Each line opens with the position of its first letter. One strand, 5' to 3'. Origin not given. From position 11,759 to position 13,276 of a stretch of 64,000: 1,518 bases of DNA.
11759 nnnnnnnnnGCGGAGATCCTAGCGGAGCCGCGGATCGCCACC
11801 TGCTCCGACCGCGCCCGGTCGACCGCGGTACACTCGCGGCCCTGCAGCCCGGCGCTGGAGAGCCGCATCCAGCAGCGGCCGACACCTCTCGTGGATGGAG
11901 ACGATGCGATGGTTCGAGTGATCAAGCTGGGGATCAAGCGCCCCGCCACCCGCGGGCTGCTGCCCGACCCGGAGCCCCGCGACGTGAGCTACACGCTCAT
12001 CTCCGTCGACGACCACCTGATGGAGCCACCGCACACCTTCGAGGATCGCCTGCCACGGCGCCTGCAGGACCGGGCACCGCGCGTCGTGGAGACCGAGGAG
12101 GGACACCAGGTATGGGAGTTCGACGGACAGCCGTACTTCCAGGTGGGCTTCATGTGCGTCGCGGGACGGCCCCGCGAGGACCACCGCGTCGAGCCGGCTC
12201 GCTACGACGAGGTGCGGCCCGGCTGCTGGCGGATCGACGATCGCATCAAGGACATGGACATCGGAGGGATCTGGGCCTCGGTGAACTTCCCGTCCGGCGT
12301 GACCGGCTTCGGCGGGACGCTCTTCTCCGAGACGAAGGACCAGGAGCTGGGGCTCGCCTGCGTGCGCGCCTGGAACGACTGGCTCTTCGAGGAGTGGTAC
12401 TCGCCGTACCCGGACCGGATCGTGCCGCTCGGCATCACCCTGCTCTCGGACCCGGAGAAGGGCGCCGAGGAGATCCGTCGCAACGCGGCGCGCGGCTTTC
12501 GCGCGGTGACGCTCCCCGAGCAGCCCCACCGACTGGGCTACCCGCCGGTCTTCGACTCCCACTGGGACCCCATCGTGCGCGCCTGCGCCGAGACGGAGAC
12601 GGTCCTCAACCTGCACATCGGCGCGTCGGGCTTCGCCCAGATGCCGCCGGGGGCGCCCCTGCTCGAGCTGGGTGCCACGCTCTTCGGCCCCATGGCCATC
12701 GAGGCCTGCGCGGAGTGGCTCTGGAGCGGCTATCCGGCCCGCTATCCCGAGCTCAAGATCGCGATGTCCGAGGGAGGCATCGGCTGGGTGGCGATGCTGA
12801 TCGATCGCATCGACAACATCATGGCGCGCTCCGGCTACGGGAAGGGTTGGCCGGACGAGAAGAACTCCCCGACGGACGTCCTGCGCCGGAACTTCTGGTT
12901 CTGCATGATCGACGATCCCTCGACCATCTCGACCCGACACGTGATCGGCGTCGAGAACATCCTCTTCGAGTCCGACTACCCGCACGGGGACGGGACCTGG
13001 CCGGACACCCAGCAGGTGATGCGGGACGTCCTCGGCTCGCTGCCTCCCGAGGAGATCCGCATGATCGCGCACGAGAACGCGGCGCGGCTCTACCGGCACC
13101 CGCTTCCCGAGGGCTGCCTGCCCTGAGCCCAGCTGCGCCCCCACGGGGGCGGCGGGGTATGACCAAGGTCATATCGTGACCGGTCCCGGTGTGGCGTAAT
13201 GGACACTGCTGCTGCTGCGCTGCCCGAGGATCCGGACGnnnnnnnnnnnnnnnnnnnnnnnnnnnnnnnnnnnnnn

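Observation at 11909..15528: Uncharacterised three-gene cluster: amidohydrolase-2 enzyme plus two paralogous twitch/SPASM-like radical SAM enzymes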

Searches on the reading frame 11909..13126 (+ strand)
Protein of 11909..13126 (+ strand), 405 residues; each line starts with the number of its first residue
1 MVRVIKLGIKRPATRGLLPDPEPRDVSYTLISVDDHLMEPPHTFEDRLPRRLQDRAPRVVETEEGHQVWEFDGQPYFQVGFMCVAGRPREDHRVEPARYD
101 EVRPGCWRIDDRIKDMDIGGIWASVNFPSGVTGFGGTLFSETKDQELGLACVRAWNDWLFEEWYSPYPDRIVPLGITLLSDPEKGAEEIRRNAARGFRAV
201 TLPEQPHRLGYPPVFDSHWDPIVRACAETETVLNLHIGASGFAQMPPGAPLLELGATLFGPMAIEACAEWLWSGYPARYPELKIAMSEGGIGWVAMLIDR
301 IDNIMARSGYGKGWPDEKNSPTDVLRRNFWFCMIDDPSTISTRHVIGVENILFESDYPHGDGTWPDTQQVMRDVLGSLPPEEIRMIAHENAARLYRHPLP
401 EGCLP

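Call 3: search_protein_families(library=pfam, proteins=[window:11909-13126:+], max_evalue=0.01)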
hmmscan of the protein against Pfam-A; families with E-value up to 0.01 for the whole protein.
window:11909-13126:+ (405 aa): 1 family
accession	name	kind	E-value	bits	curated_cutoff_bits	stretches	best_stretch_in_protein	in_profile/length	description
PF04909.20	Amidohydro_2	-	1.8e-28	100.6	26.4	1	100-396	12-288/289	Amidohydrolase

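Call 4: search_protein_families(library=ncbifam, proteins=[window:11909-13126:+], max_evalue=0.01)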
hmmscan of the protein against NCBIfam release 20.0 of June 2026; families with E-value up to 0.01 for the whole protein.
window:11909-13126:+ (405 aa): 0 families

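Call 29: find_homologous_proteins(query=window:11909-13126:+, max_evalue=1e-20)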
Query window:11909-13126:+ (405 aa): 5193 proteins with E <= 1e-20 among 8000 candidates; the best 120 are listed.
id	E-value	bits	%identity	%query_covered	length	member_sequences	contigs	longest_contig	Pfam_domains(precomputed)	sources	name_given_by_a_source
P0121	4.9e-264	894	91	100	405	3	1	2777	PF04909.21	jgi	jgi:predicted TIM-barrel fold metal-dependent hydrolase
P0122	2.2e-262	889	91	100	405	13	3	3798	PF04909.21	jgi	jgi:predicted TIM-barrel fold metal-dependent hydrolase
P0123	5.9e-262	887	91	100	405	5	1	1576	PF04909.21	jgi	jgi:predicted TIM-barrel fold metal-dependent hydrolase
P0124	6.7e-262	887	91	100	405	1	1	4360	PF04909.21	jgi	-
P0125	6.8e-262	887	90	100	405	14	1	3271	PF04909.21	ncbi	-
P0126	1.7e-252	856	87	100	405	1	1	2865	PF04909.21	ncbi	-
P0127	1.2e-249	847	86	100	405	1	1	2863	PF04909.21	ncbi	-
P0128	5.6e-249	844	85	100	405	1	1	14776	PF04909.21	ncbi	ncbi:MAG: amidohydrolase family protein [Myxococcota bacterium]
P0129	3.8e-245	832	86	99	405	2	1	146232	PF04909.21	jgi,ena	-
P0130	4.3e-245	832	85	100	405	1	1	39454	PF04909.21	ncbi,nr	ncbi:MAG: amidohydrolase [bacterium]|nr:amidohydrolase [bacterium]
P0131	1.3e-244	830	83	100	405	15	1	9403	PF04909.21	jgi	jgi:predicted TIM-barrel fold metal-dependent hydrolase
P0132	1.9e-244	830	83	100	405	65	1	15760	PF04909.21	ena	-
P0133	3.5e-244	829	83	100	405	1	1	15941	PF04909.21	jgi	jgi:predicted TIM-barrel fold metal-dependent hydrolase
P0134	6.6e-244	828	83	100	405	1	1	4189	PF04909.21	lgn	-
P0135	7.0e-244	828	86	99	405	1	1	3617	PF04909.21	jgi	jgi:predicted TIM-barrel fold metal-dependent hydrolase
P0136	1.5e-243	827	84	100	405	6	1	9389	PF04909.21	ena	-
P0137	1.9e-243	826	83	100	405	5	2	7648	PF04909.21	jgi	jgi:predicted TIM-barrel fold metal-dependent hydrolase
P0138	3.4e-243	825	83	100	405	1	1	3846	PF04909.21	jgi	jgi:predicted TIM-barrel fold metal-dependent hydrolase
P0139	5.7e-243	825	83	100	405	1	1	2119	PF04909.21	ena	-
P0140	7.5e-243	824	83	100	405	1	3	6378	PF04909.21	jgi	-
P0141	2.1e-242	823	84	100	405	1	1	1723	PF04909.21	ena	-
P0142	8.7e-242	821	83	100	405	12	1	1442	PF04909.21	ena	-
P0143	1.2e-241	820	83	100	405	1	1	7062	PF04909.21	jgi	jgi:predicted TIM-barrel fold metal-dependent hydrolase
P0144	1.9e-241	820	81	100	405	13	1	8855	PF04909.21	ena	-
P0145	3.2e-241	819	82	100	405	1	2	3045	PF04909.21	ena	-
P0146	7.0e-241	818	82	100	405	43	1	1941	PF04909.21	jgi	-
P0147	1.1e-240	817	83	100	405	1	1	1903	PF04909.21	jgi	jgi:predicted TIM-barrel fold metal-dependent hydrolase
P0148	1.8e-240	816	83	100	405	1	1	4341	PF04909.21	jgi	jgi:predicted TIM-barrel fold metal-dependent hydrolase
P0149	3.8e-240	815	83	99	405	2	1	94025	PF04909.21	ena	-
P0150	4.7e-240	815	81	100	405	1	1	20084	PF04909.21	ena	-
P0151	5.0e-240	815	83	100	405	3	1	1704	PF04909.21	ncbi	-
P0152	6.7e-240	815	83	100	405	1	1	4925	PF04909.21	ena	-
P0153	7.3e-240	814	81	100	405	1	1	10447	PF04909.21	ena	-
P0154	1.3e-239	814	81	100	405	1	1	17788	PF04909.21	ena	-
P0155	1.4e-239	813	82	100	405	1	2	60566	PF04909.21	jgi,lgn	-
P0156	1.6e-239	813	83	100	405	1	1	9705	PF04909.21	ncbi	-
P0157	2.9e-239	812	81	100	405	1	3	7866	PF04909.21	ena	-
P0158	2.9e-239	812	80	100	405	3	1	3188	PF04909.21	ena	-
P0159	3.5e-239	812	82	100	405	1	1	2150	PF04909.21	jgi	jgi:predicted TIM-barrel fold metal-dependent hydrolase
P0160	9.5e-239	811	81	100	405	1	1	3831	PF04909.21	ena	-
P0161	1.7e-238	810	83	100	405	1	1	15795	PF04909.21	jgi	-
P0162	2.1e-238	810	82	100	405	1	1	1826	PF04909.21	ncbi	-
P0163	2.2e-238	810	82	100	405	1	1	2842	PF04909.21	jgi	jgi:predicted TIM-barrel fold metal-dependent hydrolase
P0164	2.5e-238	809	81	100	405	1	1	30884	PF04909.21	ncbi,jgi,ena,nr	ncbi:MAG: amidohydrolase family protein [Myxococcota bacterium]|nr:amidohydrolase family protein [My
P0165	3.6e-238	809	81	100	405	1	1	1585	PF04909.21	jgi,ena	-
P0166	5.5e-238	808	82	100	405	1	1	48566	PF04909.21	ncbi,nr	ncbi:MAG: amidohydrolase family protein [Myxococcota bacterium]|nr:amidohydrolase family protein [My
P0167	6.5e-238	808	81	100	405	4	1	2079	PF04909.21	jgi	-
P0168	1.1e-237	807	83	100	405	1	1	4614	PF04909.21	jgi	jgi:predicted TIM-barrel fold metal-dependent hydrolase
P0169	1.2e-237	807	81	100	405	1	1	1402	PF04909.21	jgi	jgi:predicted TIM-barrel fold metal-dependent hydrolase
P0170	1.5e-237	807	80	100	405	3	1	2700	PF04909.21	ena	-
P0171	1.7e-237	807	81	100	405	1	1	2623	PF04909.21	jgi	jgi:predicted TIM-barrel fold metal-dependent hydrolase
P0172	3.5e-237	806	82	100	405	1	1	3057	PF04909.21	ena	-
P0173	4.2e-237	805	81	100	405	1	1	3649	PF04909.21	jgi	jgi:predicted TIM-barrel fold metal-dependent hydrolase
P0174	4.7e-237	805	81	100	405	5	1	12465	PF04909.21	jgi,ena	-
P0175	6.2e-237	805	81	100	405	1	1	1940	PF04909.21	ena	-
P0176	6.7e-237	805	82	100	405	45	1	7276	PF04909.21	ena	-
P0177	9.9e-237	804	82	100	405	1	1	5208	PF04909.21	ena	-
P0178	1.1e-236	804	82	100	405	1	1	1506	PF04909.21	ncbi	-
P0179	1.2e-236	804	81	100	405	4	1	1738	PF04909.21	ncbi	-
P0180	1.2e-236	804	81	100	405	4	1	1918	PF04909.21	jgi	jgi:predicted TIM-barrel fold metal-dependent hydrolase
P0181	1.8e-236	803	80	100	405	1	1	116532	PF04909.21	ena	-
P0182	2.2e-236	803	81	100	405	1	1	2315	PF04909.21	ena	-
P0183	2.3e-236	803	82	100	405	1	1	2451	PF04909.21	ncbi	-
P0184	3.8e-236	802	80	100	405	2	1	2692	PF04909.21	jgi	jgi:predicted TIM-barrel fold metal-dependent hydrolase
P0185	4.0e-236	802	82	100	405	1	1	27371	PF04909.21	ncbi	-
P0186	4.4e-236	802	81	100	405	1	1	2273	PF04909.21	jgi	-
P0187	5.1e-236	802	80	100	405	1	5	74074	PF04909.21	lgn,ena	-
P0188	8.1e-236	801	81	100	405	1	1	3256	PF04909.21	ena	-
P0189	9.7e-236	801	81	100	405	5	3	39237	PF04909.21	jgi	jgi:predicted TIM-barrel fold metal-dependent hydrolase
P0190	1.0e-235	801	81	100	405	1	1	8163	PF04909.21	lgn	-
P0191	1.2e-235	801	80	100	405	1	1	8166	PF04909.21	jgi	-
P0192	1.2e-235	800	81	100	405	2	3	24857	PF04909.21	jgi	jgi:predicted TIM-barrel fold metal-dependent hydrolase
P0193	1.2e-235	800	81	100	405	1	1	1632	PF04909.21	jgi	-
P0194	1.4e-235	800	82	100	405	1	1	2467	PF04909.21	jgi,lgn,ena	-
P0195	1.4e-235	800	81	100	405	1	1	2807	PF04909.21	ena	-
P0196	1.8e-235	800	82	100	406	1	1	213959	PF04909.21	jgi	-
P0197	2.2e-235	800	81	100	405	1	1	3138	PF04909.21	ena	-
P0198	3.3e-235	799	80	100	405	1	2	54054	PF04909.21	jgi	jgi:predicted TIM-barrel fold metal-dependent hydrolase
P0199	3.4e-235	799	81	100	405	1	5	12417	PF04909.21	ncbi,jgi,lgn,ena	-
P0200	3.9e-235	799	81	100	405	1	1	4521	PF04909.21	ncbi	-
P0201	4.6e-235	799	81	100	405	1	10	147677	PF04909.21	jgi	jgi:predicted TIM-barrel fold metal-dependent hydrolase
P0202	4.8e-235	799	80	100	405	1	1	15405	PF04909.21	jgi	jgi:predicted TIM-barrel fold metal-dependent hydrolase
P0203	4.8e-235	799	80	100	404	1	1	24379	PF04909.21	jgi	jgi:predicted TIM-barrel fold metal-dependent hydrolase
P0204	6.6e-235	798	81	100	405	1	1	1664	PF04909.21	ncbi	-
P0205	7.2e-235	798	80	100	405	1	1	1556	PF04909.21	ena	-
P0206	7.4e-235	798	81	100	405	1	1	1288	PF04909.21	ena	-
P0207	9.3e-235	798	81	100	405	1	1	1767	PF04909.21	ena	-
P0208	1.3e-234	797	81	100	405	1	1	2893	PF04909.21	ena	-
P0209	1.3e-234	797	81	100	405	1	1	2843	PF04909.21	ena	-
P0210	1.6e-234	797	80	100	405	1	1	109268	PF04909.21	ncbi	ncbi:MAG: amidohydrolase family protein [Myxococcota bacterium]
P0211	1.6e-234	797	80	100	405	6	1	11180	PF04909.21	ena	-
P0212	1.7e-234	797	81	100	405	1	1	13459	PF04909.21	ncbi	ncbi:MAG: amidohydrolase family protein [Myxococcota bacterium]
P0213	1.7e-234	797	80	100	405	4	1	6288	PF04909.21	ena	-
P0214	2.7e-234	796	81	100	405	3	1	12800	PF04909.21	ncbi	-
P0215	3.1e-234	796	81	100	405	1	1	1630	PF04909.21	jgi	-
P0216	3.6e-234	796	81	100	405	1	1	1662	PF04909.21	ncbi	-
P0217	4.0e-234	796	81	100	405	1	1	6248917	PF04909.21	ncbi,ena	-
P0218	4.6e-234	795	80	100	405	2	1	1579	PF04909.21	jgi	jgi:predicted TIM-barrel fold metal-dependent hydrolase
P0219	5.0e-234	795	81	100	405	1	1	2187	PF04909.21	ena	-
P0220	6.7e-234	795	81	100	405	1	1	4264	PF04909.21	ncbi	-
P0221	1.1e-233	794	83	99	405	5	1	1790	PF04909.21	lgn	-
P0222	1.8e-233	793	80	100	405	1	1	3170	PF04909.21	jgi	jgi:predicted TIM-barrel fold metal-dependent hydrolase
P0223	1.8e-233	793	80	100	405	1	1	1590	PF04909.21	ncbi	-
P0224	1.9e-233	793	81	100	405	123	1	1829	PF04909.21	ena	-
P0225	3.1e-233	793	81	100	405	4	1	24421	PF04909.21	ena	-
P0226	3.2e-233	793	81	100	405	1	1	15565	PF04909.21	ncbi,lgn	-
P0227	3.8e-233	792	80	100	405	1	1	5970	PF04909.21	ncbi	-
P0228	4.6e-233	792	80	100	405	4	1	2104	PF04909.21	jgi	jgi:predicted TIM-barrel fold metal-dependent hydrolase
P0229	5.6e-233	792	79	100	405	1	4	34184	PF04909.21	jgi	jgi:predicted TIM-barrel fold metal-dependent hydrolase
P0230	6.7e-233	791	79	100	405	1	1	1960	PF04909.21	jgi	jgi:predicted TIM-barrel fold metal-dependent hydrolase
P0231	1.1e-232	791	81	100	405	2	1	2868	PF04909.21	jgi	-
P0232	1.3e-232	791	80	100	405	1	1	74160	PF04909.21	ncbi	-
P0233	1.8e-232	790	80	100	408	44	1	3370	PF04909.21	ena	-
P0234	2.0e-232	790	81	100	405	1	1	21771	PF04909.21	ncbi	-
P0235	2.0e-232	790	80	100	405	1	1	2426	PF04909.21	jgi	-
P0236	2.2e-232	790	81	100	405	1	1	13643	PF04909.21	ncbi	-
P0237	2.4e-232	790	81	99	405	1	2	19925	PF04909.21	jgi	-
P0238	2.8e-232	789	81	99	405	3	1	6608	PF04909.21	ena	-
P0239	3.7e-232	789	81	99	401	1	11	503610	PF04909.21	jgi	jgi:predicted TIM-barrel fold metal-dependent hydrolase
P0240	7.9e-232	788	80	100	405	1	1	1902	PF04909.21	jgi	jgi:predicted TIM-barrel fold metal-dependent hydrolase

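Call 31: find_encoding_contigs(protein=P0217, flank=8000, max_places=1)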
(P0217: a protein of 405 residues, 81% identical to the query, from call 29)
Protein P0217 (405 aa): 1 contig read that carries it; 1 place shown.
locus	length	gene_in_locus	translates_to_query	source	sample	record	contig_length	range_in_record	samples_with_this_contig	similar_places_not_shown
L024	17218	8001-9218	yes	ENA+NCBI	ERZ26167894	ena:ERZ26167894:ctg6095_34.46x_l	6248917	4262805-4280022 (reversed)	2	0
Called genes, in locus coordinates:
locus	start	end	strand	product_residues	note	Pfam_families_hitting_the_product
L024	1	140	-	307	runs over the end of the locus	PF25539:Bestrophin_2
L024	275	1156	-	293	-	PF00036:EF-hand_1 (faint), PF13202:EF-hand_5 (faint), PF13499:EF-hand_7 (faint), PF13405:EF-hand_6 (faint)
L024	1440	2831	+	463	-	PF01370:Epimerase, PF08338:DUF1731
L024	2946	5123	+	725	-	PF04879:Molybdop_Fe4S4 (weak), PF00384:Molybdopterin, PF01568:Molydop_binding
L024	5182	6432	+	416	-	PF01266:DAO (faint), PF01494:FAD_binding_3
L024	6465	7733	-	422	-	PF00202:Aminotran_3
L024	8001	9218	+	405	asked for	PF04909:Amidohydro_2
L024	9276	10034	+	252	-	PF00596:Aldolase_II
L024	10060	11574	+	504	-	PF01370:Epimerase (weak), PF13460:NAD_binding_10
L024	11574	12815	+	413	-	PF10509:GalKase_gal_bdg (weak), PF00288:GHMP_kinases_N, PF08544:GHMP_kinases_C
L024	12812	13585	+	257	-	PF00483:NTP_transferase, PF12804:NTP_transf_3 (weak)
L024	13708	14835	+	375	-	PF21033:RMD1-3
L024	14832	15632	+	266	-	PF00378:ECH_1, PF16113:ECH_2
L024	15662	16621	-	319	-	PF00924:MS_channel_2nd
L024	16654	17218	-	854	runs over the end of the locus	PF13401:AAA_22 (faint)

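Call 32: find_encoding_contigs(protein=P0129, flank=8000, max_places=1)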
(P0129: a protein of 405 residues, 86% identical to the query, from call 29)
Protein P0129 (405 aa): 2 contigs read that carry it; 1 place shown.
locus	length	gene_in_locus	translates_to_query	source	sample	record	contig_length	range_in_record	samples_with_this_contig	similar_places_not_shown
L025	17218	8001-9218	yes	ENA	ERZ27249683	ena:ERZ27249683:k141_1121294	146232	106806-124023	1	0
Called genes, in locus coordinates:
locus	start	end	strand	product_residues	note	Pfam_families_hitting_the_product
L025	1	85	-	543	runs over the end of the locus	PF02366:PMT (weak), PF13231:PMT_2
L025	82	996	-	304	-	PF01522:Polysacc_deac_1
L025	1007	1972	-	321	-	PF00535:Glycos_transf_2, PF13641:Glyco_tranf_2_3 (weak)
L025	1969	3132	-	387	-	PF00155:Aminotran_1_2, PF01041:DegT_DnrJ_EryC1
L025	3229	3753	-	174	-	PF00535:Glycos_transf_2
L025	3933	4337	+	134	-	PF16697:Yop-YscD_cpl, PF00498:FHA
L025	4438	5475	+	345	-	PF00069:Pkinase, PF07714:PK_Tyr_Ser-Thr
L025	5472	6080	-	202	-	PF02627:CMD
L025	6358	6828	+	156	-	PF04073:tRNA_edit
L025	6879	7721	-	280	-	PF05721:PhyH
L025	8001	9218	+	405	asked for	PF04909:Amidohydro_2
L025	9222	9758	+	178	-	-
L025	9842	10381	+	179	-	PF00440:TetR_N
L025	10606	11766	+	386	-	-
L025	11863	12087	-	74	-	-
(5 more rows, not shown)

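Call 41: search_solved_structures(query=window:11909-13126:+, max_evalue=0.001)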
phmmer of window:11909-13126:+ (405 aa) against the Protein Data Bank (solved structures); distinct sequences matched with E-value up to 0.001: 11.
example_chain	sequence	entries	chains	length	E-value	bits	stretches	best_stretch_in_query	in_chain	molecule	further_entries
8uyr_A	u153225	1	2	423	3.1e-77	263.5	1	29-395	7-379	DitZ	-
6omp_A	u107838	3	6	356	8.6e-39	136.8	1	30-398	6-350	PtmU3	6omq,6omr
4dzi_A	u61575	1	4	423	9.2e-21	77.4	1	26-393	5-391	Putative TIM-barrel metal-dependent hydrolase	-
8sm7_A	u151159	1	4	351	1.3e-15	60.5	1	139-396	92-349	Amidohydrolase 2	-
8sm6_A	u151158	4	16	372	4.2e-11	45.6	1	144-396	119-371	Amidohydrolase family protein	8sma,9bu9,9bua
8sm9_F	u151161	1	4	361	1.7e-10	43.6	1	146-366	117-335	Amidohydrolase 2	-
6m1w_B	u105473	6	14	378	1.3e-09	40.7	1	141-367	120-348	Amidohydrolase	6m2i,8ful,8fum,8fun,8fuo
4icm_A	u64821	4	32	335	1.8e-09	40.2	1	132-396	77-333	5-carboxyvanillate decarboxylase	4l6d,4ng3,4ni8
8sm8_G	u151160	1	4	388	2.7e-08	36.3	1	146-367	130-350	Putative amidohydrolase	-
4inf_A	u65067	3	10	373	1.5e-07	33.8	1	149-359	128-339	METAL-DEPENDENT HYDROLASE | 5-Carboxyvanillate Decarboxylase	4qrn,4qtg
4qs5_A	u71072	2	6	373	5.6e-07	32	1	149-358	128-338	Ligw2 Decarboxylase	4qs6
